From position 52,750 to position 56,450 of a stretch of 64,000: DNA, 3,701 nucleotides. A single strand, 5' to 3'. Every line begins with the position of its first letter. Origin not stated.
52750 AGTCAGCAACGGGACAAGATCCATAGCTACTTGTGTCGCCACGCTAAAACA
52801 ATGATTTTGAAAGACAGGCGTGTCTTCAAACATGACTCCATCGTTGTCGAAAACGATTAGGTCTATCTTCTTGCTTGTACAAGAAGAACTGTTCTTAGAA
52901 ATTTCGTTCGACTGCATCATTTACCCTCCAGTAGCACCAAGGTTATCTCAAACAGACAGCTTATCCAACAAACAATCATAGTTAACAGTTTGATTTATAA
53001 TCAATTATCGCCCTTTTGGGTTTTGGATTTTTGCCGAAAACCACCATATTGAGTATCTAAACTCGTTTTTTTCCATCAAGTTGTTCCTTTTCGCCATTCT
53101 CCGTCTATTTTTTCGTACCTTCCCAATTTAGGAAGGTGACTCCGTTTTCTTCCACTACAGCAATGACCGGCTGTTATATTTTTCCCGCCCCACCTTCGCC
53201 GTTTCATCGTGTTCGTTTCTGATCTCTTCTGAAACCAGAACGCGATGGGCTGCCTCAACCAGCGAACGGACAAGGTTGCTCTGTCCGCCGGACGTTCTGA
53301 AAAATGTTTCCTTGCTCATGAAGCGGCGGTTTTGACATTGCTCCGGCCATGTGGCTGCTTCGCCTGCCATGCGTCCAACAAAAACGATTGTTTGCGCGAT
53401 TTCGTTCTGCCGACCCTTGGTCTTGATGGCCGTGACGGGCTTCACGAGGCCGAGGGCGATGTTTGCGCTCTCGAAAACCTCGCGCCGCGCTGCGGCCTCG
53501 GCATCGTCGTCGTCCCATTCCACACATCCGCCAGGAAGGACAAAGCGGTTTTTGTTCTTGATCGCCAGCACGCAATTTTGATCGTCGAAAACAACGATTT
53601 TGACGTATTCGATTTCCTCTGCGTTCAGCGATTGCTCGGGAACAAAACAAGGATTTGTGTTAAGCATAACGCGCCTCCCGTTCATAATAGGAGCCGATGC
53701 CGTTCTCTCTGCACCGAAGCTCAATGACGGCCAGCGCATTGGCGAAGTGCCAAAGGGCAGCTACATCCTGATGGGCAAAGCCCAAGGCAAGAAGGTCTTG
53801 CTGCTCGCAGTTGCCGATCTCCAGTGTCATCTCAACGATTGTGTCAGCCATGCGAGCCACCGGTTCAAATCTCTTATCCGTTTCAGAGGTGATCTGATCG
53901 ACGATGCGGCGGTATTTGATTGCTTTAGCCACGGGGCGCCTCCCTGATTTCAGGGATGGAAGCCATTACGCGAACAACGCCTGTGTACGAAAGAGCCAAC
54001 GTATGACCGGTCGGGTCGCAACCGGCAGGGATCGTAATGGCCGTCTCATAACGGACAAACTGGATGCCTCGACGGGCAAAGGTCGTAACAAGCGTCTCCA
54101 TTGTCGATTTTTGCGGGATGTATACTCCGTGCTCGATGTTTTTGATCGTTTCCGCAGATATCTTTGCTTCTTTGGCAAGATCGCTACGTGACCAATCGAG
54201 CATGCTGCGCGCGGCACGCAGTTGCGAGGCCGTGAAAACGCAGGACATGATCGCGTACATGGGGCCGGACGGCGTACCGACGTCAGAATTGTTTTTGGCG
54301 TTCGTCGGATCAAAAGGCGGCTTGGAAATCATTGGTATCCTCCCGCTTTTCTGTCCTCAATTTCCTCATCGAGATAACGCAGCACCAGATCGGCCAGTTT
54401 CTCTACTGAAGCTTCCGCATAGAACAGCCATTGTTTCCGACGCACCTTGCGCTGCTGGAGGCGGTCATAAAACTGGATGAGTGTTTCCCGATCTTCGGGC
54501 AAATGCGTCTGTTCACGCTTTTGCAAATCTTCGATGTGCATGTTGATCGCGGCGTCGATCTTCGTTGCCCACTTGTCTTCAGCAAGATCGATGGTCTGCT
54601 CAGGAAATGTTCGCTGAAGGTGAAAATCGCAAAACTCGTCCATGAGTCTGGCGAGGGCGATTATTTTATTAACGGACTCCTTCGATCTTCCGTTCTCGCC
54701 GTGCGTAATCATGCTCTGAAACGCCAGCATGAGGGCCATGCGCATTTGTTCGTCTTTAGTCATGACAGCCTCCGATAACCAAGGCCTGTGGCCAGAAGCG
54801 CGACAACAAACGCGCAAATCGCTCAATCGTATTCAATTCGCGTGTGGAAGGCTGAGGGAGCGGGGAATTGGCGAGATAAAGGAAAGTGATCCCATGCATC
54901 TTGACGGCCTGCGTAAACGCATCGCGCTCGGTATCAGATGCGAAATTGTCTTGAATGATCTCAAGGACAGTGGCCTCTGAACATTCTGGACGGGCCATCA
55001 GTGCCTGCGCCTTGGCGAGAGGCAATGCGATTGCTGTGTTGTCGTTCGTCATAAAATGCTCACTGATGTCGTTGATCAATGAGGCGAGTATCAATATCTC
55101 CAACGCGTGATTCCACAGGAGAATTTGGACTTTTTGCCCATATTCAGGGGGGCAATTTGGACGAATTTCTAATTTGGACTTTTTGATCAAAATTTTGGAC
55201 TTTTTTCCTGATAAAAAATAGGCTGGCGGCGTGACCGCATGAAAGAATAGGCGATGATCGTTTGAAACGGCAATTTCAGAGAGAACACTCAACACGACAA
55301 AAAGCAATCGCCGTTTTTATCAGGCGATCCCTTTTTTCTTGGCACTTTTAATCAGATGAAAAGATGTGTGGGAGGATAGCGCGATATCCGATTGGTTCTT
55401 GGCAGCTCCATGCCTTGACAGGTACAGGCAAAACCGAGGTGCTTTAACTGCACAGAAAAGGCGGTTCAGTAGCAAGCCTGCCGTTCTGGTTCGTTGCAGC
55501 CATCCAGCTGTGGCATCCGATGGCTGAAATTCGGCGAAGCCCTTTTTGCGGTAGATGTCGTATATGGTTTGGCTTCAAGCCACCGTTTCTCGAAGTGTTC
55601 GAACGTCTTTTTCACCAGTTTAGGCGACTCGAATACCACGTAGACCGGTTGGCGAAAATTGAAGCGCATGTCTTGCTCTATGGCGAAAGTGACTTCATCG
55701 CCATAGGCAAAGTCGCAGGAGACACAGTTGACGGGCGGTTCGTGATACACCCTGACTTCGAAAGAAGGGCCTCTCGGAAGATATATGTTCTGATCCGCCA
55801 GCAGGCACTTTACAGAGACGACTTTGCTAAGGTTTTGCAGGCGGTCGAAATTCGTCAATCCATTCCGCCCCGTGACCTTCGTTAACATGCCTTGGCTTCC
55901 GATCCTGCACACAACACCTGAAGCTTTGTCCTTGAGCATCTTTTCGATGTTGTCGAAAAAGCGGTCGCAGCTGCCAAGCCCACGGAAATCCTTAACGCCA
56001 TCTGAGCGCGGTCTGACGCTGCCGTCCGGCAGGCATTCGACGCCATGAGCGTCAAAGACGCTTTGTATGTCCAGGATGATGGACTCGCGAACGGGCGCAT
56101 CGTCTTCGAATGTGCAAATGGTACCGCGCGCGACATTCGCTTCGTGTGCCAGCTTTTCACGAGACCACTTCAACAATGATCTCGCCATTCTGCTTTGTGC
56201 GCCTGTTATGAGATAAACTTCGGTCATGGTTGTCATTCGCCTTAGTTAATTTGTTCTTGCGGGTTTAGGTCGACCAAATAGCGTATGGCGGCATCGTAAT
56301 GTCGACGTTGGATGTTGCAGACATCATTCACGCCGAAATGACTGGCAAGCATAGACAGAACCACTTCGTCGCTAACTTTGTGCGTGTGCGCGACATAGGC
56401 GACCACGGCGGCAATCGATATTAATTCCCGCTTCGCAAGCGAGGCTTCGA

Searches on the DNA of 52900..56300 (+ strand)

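Call 9: search_dna_similar(query=window:52900-56300:+, collection=plasmids, mode=distant)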
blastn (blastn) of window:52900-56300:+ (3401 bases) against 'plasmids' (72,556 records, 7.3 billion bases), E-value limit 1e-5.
No match.

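Call 10: search_dna_similar(query=window:52900-56300:+, collection=phages, mode=distant)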
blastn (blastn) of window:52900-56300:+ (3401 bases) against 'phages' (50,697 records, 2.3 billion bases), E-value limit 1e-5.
No match.

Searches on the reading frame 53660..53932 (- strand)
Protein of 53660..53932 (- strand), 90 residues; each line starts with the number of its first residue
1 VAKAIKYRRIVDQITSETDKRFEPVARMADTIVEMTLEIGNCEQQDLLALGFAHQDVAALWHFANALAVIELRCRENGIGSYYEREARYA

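Call 8: search_protein_families(library=pfam, proteins=[window:53660-53932:-], max_evalue=0.1)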
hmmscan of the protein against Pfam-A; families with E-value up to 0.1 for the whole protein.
window:53660-53932:- (90 aa): 0 families

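Call 17: search_protein_families(library=padloc, proteins=[window:53660-53932:-], max_evalue=0.1)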
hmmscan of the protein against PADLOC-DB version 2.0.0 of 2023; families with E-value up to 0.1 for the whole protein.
window:53660-53932:- (90 aa): 0 families

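Call 18: search_protein_families(library=phrogs, proteins=[window:53660-53932:-], max_evalue=0.1)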
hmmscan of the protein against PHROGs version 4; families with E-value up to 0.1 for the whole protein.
window:53660-53932:- (90 aa): 0 families

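Call 19: search_protein_families(library=ncbifam, proteins=[window:53660-53932:-], max_evalue=0.1)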
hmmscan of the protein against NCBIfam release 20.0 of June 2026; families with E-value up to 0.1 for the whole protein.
window:53660-53932:- (90 aa): 1 family
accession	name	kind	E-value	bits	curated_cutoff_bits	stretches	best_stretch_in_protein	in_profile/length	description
TIGR01179.1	galE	equivalog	0.059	12.2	262.3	1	10-71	28-85/332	UDP-glucose 4-epimerase GalE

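Call 40: search_solved_structures(query=A3, max_evalue=10)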
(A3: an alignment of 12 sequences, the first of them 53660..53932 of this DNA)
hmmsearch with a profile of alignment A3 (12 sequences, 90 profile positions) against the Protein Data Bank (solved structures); distinct sequences matched with E-value up to 10: 2.
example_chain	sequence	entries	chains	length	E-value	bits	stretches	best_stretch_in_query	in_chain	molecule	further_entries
7ve4_A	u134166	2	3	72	0.5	13.8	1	38-84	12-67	DNA-binding response regulator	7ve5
9l08_A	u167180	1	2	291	2.4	11.6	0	27-56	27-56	Covalently Connected Cytochrome c555 trimer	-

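Call 49: find_homologous_proteins(query=window:53660-53932:-)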
Query window:53660-53932:- (90 aa): 63 proteins with E <= 0.001 among 66 candidates.
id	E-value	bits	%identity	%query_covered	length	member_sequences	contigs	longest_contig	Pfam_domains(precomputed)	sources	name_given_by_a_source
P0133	1.7e-52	192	100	100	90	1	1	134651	-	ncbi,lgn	-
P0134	1.9e-38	148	80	100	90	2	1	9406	-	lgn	-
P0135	3.7e-38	147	79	100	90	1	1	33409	-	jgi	-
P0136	1.4e-37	145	80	100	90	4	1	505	-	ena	-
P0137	3.1e-37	144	79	100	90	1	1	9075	-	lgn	-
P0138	4.6e-37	143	76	100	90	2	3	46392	-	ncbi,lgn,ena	-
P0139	6.7e-37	143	77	100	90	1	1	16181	-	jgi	-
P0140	7.4e-37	143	74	100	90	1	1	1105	-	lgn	-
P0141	1.0e-36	142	76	100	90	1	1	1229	-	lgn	-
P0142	1.3e-36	142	76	100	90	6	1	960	-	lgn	-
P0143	1.3e-36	142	77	100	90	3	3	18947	-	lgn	-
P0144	2.3e-36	141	73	100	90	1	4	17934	-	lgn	-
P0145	5.1e-36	140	72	100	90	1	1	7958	-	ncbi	-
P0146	7.0e-36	140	77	100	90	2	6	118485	-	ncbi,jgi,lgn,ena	-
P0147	1.3e-35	139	70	100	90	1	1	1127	-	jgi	jgi:hypothetical protein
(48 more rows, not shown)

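Call 60: predict_structure(alignment_id=A6)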
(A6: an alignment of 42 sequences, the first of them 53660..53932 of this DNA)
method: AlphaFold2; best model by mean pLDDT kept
length: 90 residues; sequences in the alignment: 42
mean_pLDDT: 84.2   pTM: 0.73
mean pLDDT of the five models: 84.2, 83.3, 83.0, 79.5, 79.2
residues with pLDDT >= 90: 58; 70-90: 13; 50-70: 9; < 50: 10
segments of 3 or more residues with pLDDT < 50: 1-3, 80-86
pLDDT, mean of each block of 10 residues (from residue 1): 63 88 96 95 96 97 97 75 51
secondary structure, 60 per line:
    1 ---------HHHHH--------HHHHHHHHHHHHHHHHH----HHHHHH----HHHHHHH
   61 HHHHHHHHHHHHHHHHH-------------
elements in order: H10-14 H23-39 H44-49 H54-77

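Call 69: fold_search(model_id=the predicted structure, library=viral)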
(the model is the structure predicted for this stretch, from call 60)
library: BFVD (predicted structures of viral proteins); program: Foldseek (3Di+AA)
matches with E <= 10: 64; with E <= 0.001: 0
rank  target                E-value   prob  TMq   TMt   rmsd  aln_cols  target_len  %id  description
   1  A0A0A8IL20            3.6e-01  0.92  0.51  0.60   7.2        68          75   26  (no name in the UniProt tables at hand)
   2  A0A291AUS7            1.5e+00  0.18  0.41  0.40  13.0        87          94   15  (no name in the UniProt tables at hand)
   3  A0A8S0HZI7            1.8e+00  0.23  0.39  0.44   4.7        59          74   15  (no name in the UniProt tables at hand)
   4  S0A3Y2                2.1e+00  0.05  0.22  0.26  10.9        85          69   16  Uncharacterized protein [Cellulophaga phage phi14:2]
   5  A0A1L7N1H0            2.8e+00  0.13  0.38  0.19   7.3        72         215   10  Uncharacterized protein [Ralstonia phage RP12]
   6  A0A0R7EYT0            2.8e+00  0.08  0.27  0.30  10.8        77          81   16  Uncharacterized protein [Diatraea saccharalis granulovirus]
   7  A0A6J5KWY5            3.0e+00  0.72  0.54  0.33   1.3        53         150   19  Uncharacterized protein [uncultured Caudovirales phage]
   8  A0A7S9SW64            3.0e+00  0.09  0.30  0.26   7.2        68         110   13  Holin [Providencia phage PSTCR7]
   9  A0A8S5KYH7            3.0e+00  0.07  0.26  0.29   7.7        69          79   16  Uncharacterized protein [ssRNA phage Gephyllon.2_7]
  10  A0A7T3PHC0            3.0e+00  0.06  0.29  0.30  14.9        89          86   13  (no name in the UniProt tables at hand)
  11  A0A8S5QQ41            3.2e+00  0.06  0.25  0.24  11.2        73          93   15  Metallopeptidase domain protein [Siphoviridae sp. ctgBD49]
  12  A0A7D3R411            3.2e+00  0.05  0.28  0.11  13.3       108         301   12  (no name in the UniProt tables at hand)
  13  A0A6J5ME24            3.9e+00  0.06  0.31  0.28   8.7        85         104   21  Chromosomal replication initiator, DnaA C-terminal [uncultured Caudovirales phage]
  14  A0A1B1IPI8            4.1e+00  0.09  0.33  0.31  11.3        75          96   13  (no name in the UniProt tables at hand)
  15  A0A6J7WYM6            4.1e+00  0.06  0.25  0.25   9.0        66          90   11  Uncharacterized protein [uncultured Caudovirales phage]
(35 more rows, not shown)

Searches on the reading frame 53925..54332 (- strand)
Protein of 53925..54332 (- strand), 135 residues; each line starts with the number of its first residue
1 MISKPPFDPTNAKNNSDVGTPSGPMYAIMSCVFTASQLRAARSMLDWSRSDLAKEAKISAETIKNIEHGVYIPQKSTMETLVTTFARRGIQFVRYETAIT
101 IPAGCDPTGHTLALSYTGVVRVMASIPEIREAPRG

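Call 8: search_protein_families(library=pfam, proteins=[window:53925-54332:-], max_evalue=0.1)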
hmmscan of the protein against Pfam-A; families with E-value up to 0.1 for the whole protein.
window:53925-54332:- (135 aa): 6 families
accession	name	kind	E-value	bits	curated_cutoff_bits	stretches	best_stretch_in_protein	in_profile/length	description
PF12844.13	HTH_19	-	1.5e-08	34.8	30.2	1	38-85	4-51/64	Helix-turn-helix domain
PF01381.28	HTH_3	-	5.3e-06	26.8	23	1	38-82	1-45/55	Helix-turn-helix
PF13560.12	HTH_31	-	2.8e-05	24.8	27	1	36-84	4-53/64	Helix-turn-helix domain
PF13413.12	HTH_25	-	9.1e-05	22.7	24.6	1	37-70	1-34/62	Helix-turn-helix domain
PF11144.14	DUF2920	-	0.057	13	24.7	1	52-103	328-382/400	Protein of unknown function (DUF2920)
PF13443.12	HTH_26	-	0.094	13.4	22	0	38-80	5-45/63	Cro/C1-type HTH DNA-binding domain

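Call 17: search_protein_families(library=padloc, proteins=[window:53925-54332:-], max_evalue=0.1)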
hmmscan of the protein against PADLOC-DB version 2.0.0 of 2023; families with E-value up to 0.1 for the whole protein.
window:53925-54332:- (135 aa): 12 families
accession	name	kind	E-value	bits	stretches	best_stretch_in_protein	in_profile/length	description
PDLC03949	RmrA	-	1.7e-06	25.2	1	33-84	2-53/363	-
PDLC02926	HTH_VI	-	2.6e-06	25.6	1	37-85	5-53/92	-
PDLC03669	Control_protein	-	4.4e-05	21.7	1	35-95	11-71/96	control protein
PDLC03945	RmrA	-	5e-05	20.6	1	33-86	2-55/394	-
PDLC03954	RmrA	-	0.00014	18.9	1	33-89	10-66/380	-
PDLC03952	RmrA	-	0.00023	18.1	1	33-87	22-76/395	-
PDLC03946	RmrA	-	0.00068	16.5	1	33-85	2-54/357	-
PDLC03944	RmrA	-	0.00072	16.7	1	32-84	5-57/384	-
PDLC03951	RmrA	-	0.001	16.2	1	33-88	8-63/400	-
PDLC03943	RmrA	-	0.0036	14.4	1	32-86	1-55/370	-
PDLC03947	RmrA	-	0.0045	13.9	1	33-85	11-63/383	-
PDLC03953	RmrA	-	0.0087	13.3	1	33-81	5-53/373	-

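Call 18: search_protein_families(library=phrogs, proteins=[window:53925-54332:-], max_evalue=0.1)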
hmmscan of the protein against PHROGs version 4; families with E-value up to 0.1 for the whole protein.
window:53925-54332:- (135 aa): 13 families
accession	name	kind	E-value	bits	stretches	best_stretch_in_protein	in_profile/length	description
phrog_2104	-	unknown function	4.8e-06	27.7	1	32-93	38-98/103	-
phrog_5823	-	transcription regulation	1.9e-05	25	1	35-82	8-56/404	transcriptional regulator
phrog_2439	-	transcription regulation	4.1e-05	23.6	1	29-85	3-59/367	transcriptional regulator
phrog_11187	-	transcription regulation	0.00011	22.9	1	36-86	10-60/63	transcriptional regulator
phrog_2967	-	transcription regulation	0.00014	22.4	1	34-85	11-62/225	transcriptional regulator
phrog_3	-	transcription regulation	0.00019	22.3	1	22-83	77-135/430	transcriptional repressor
phrog_6288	-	unknown function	0.00043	21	1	35-84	31-81/322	-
phrog_2328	-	transcription regulation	0.0026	18.5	1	35-80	17-62/128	transcriptional repressor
phrog_7241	-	transcription regulation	0.0055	17.8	1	34-84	62-112/122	transcriptional regulator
phrog_9022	-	unknown function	0.0066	16.3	1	15-68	246-301/329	-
phrog_8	-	transcription regulation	0.019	15.4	1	38-75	81-118/346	transcriptional regulator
phrog_147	-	transcription regulation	0.046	15.1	1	36-85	7-59/100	transcriptional regulator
phrog_9908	-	DNA, RNA and nucleotide metabolism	0.095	12.8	0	35-85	15-65/282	DNA binding protein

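Call 19: search_protein_families(library=ncbifam, proteins=[window:53925-54332:-], max_evalue=0.1)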
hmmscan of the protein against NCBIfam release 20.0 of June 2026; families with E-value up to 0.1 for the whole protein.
window:53925-54332:- (135 aa): 10 families
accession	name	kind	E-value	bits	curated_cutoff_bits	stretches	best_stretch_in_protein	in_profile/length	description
TIGR00270.2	TIGR00270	equivalog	9.9e-07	28.7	110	1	36-81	78-123/159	multiprotein bridging factor aMBF1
TIGR03070.1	couple_hipB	subfamily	1.2e-05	25.2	71.65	1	35-69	4-38/58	type II toxin-antitoxin system Y4mF family antitoxin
NF052239.1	antitox_spr1629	equivalog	8.6e-05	21.8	335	1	33-88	2-57/377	spr1629 family repressor/antitoxin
NF007271.0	PRK09726.1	equivalog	0.012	15.6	79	1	28-85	7-61/88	type II toxin-antitoxin system antitoxin HipB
NF041951.1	phage_RstR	subfamily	0.023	15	80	1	35-81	4-50/108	RstR family transcriptional repressor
TIGR03830.1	CxxCG_CxxCG_HTH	subfamily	0.035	13.9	61.8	1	32-81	64-113/127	type II TA system antitoxin MqsA family protein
NF003162.0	PRK04140.1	equivalog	0.037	13.1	263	1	36-71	129-164/317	transcriptional regulator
NF041534.1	rodZ_Strepcoccus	equivalog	0.038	13.2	375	1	38-86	10-60/275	cytoskeleton protein RodZ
NF006015.0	PRK08154.1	subfamily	0.052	12.7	204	0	36-69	33-66/314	anaerobic benzoate catabolism transcriptional regulator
NF038139.1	Reg_Aceta_RamB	equivalog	0.055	12.1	700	1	33-71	2-40/465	acetate metabolism transcriptional regulator RamB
